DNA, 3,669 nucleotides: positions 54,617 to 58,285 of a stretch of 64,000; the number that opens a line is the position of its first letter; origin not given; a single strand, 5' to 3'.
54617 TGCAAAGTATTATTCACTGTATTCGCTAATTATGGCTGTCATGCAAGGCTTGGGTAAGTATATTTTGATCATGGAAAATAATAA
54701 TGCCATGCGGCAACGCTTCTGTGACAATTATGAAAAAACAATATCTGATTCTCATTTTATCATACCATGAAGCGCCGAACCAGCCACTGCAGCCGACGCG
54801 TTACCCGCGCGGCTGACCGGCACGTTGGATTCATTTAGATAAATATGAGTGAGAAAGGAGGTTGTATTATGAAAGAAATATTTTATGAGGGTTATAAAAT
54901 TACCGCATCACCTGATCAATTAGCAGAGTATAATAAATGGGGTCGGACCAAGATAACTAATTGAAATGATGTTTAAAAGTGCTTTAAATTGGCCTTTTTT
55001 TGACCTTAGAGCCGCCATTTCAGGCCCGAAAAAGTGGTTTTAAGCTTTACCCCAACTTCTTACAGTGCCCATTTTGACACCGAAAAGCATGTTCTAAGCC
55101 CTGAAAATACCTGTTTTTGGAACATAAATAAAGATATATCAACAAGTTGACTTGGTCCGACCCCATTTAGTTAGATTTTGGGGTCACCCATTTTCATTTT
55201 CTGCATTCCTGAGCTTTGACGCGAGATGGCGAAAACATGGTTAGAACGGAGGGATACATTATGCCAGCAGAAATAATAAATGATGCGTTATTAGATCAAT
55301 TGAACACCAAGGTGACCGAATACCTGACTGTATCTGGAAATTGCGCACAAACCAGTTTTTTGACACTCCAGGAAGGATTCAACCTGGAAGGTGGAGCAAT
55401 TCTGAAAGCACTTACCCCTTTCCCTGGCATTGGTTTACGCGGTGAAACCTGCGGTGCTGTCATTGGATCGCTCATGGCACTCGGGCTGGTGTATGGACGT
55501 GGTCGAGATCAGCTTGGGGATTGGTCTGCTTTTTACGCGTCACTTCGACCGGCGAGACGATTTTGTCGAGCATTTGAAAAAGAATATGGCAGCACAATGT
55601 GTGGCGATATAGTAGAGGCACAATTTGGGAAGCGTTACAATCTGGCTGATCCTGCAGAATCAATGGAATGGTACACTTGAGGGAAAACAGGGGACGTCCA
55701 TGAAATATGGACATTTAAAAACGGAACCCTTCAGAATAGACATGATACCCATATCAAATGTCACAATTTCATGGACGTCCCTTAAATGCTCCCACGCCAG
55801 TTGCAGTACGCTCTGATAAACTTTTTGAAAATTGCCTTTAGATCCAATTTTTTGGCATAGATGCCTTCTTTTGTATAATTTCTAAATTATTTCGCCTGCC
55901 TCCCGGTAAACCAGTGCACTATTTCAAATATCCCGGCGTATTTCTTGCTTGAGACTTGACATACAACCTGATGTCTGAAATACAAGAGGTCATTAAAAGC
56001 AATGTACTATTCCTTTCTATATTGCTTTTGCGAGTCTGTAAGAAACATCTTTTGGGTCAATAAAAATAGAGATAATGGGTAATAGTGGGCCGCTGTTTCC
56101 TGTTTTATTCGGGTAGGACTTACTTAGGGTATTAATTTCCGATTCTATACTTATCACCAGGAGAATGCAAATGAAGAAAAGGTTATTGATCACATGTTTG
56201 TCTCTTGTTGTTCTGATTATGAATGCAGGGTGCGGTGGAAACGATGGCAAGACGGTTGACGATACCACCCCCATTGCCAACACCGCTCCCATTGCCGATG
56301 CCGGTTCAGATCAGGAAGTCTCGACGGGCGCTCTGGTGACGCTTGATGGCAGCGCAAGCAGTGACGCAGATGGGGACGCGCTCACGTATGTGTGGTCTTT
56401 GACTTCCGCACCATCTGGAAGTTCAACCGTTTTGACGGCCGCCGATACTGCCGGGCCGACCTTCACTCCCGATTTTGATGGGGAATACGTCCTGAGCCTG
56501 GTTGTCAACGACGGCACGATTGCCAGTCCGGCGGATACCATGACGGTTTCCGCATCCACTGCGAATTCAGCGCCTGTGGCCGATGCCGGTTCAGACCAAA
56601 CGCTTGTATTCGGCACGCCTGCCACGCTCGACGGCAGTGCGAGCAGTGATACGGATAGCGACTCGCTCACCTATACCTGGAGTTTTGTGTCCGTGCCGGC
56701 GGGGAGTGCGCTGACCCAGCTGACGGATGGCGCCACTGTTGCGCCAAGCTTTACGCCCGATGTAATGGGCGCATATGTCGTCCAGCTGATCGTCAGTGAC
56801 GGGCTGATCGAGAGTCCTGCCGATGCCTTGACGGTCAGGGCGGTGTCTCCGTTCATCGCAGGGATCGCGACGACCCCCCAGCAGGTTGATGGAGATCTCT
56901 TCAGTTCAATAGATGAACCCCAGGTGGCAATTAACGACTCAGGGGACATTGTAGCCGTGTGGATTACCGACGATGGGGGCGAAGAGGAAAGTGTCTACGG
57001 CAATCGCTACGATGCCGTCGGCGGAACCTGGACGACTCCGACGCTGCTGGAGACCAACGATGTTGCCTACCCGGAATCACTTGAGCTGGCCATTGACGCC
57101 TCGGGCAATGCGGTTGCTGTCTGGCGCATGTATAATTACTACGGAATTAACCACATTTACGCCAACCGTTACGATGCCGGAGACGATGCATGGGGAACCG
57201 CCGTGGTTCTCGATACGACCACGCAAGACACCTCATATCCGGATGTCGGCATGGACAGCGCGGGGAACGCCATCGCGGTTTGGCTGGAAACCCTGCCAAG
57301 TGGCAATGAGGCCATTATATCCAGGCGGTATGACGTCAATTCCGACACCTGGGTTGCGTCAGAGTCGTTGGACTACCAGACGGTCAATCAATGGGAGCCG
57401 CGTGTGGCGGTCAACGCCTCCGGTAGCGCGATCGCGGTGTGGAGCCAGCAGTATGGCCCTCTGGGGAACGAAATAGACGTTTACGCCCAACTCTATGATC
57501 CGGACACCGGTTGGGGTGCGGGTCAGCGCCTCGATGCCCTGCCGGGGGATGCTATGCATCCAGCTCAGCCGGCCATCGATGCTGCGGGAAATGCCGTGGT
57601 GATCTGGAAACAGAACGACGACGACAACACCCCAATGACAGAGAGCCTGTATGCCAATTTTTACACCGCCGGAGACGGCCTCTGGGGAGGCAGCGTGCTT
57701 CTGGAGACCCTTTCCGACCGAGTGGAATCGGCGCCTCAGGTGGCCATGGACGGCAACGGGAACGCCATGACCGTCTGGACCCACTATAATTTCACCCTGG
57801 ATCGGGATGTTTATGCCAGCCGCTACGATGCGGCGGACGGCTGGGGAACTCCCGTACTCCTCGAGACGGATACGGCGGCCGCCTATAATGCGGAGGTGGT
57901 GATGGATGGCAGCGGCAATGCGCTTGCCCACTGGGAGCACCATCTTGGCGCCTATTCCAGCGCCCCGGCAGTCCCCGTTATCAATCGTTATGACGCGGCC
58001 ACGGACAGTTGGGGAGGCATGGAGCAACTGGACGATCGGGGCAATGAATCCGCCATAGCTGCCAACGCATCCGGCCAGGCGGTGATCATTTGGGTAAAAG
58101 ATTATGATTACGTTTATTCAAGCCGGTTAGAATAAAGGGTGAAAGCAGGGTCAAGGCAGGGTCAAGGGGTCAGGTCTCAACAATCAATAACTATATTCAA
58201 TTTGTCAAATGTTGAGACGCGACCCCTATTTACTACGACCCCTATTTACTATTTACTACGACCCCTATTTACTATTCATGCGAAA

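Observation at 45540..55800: Degenerate chromosomal integron: IntI remnant, Pc-like promoter and at least 12 promoterless cassettes separated by attC-like sites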

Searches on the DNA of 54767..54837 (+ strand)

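Call 81: search_dna_similar(query=window:54767-54837:+, collection=plasmids, mode=distant, max_evalue=10, max_rows=15)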
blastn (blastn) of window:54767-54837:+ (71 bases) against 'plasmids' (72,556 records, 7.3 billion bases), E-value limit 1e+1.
Records with a match: 64; places in all: 68; records where one place covers at least 80% of the query: 0.
Best place of each record, by identity: >=99% 6; 90-95% 10; 80-90% 47; 60-80% 1.
By first word of the organism name: Klebsiella 29; Streptomyces 6; Paracoccus 4; Sphingomonas 2; Micrococcus 2; Nonomuraea 1; Burkholderia 1; Escherichia 1; Ponticoccus 1; Caballeronia 1; and 16 more.
By predicted mobility (MOB-suite, as given by PLSDB): non-mobilizable 34; conjugative 26; mobilizable 4.
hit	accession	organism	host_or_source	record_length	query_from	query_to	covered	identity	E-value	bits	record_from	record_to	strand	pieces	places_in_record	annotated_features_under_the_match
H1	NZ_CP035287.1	Paracoccus versutus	whole organism,soil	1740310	8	46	55%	84.6%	5e-1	39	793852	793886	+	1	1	none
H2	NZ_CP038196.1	Paracoccus versutus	single cell,soil adjacent to the roots ...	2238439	8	46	55%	84.6%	5e-1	39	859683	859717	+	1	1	none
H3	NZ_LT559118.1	Nonomuraea gerenzanensis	-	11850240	17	58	59%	78.6%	6e+0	37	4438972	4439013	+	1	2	none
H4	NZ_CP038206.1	Paracoccus pantotrophus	single cell,soil associated with ...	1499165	8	44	52%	83.8%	6e+0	36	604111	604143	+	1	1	none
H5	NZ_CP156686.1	Burkholderia stagnalis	Bacterial cells,soils collected in ...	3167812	25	58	48%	88.2%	1e-2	45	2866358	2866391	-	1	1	none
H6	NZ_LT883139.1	Escherichia coli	-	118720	21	51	44%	87.1%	5e-1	39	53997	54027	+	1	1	energy transducer TonB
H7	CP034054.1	Klebsiella pneumoniae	Homo sapiens,blood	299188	21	51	44%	87.1%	5e-1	39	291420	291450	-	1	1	energy transducer TonB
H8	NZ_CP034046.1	Klebsiella pneumoniae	Homo sapiens,blood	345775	21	51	44%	87.1%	5e-1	39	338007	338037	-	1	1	energy transducer TonB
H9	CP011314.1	Klebsiella pneumoniae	Homo sapiens,cell culture,blood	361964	21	51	44%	87.1%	5e-1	39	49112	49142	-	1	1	hypothetical protein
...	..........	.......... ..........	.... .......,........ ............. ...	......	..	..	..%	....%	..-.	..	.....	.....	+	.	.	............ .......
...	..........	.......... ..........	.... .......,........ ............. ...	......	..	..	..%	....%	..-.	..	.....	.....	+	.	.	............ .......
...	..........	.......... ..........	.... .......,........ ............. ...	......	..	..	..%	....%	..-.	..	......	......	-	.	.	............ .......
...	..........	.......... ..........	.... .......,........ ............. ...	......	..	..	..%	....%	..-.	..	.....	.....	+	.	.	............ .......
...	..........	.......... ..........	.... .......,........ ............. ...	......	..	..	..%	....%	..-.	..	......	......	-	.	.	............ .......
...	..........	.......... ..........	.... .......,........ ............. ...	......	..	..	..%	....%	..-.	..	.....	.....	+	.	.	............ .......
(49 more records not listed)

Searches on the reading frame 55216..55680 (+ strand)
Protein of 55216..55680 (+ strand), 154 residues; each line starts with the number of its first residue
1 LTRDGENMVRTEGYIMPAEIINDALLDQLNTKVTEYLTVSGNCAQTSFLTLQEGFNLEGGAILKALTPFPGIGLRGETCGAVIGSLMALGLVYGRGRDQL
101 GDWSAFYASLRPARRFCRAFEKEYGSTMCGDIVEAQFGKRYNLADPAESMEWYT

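Call 21: search_protein_families(library=pfam, proteins=[window:55216-55680:+], max_evalue=0.01)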
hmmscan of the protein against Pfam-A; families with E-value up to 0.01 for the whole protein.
window:55216-55680:+ (154 aa): 1 family
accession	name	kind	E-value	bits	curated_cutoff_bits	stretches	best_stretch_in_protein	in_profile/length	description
PF09719.15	C_GCAxxG_C_C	-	7.9e-18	65.1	27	1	42-136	2-91/118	Putative redox-active protein (C_GCAxxG_C_C)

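Call 64: find_encoding_contigs(protein=window:55216-55680:+, flank=10000, max_places=4)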
Protein window:55216-55680:+ (154 aa): no gene with exactly this product is on record in the collection.

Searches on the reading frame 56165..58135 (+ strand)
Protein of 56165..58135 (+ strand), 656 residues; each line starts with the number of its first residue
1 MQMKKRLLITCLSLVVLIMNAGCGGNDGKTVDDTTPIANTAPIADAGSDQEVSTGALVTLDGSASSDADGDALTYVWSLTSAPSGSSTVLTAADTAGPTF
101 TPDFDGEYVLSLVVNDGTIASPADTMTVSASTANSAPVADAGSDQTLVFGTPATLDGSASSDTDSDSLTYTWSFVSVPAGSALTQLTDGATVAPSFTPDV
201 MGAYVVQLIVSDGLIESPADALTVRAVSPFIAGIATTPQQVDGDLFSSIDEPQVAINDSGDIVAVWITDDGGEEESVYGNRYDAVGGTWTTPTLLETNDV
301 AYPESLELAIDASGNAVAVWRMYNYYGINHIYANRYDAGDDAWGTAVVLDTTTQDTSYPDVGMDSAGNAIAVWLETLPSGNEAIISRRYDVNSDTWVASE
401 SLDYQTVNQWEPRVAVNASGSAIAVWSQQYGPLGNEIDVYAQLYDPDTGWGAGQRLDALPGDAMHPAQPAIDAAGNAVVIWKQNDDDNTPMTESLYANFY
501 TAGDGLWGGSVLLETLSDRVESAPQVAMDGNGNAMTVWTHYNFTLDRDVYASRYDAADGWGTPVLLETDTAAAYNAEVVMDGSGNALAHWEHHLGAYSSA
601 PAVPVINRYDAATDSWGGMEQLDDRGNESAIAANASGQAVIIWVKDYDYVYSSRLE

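Call 21: search_protein_families(library=pfam, proteins=[window:56165-58135:+], max_evalue=0.01)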
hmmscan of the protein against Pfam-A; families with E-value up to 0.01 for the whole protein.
window:56165-58135:+ (656 aa): 7 families
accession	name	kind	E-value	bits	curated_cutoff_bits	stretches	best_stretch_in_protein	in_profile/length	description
PF22352.2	K319L-like_PKD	-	3e-23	82.1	27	2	46-128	1-82/84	K319L-like, PKD domain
PF18911.6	PKD_4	-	1.2e-17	64.1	27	2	39-122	1-76/85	PKD domain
PF00801.26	PKD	-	9.9e-08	32.3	23.5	2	143-214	7-69/80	PKD domain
PF02010.21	REJ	-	2e-07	30.4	25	1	105-223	48-171/452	REJ domain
PF21027.3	Sde0182_C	-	1.8e-06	28.9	27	0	58-79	2-23/83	Cellulose-binding protein Sde0182, C-terminal domain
PF17963.7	Big_9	-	1.3e-05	26.4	23.6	1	39-128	1-88/89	Bacterial Ig domain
PF17892.7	Cadherin_5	-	0.0011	19.2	26.5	0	63-128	31-95/98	Cadherin-like domain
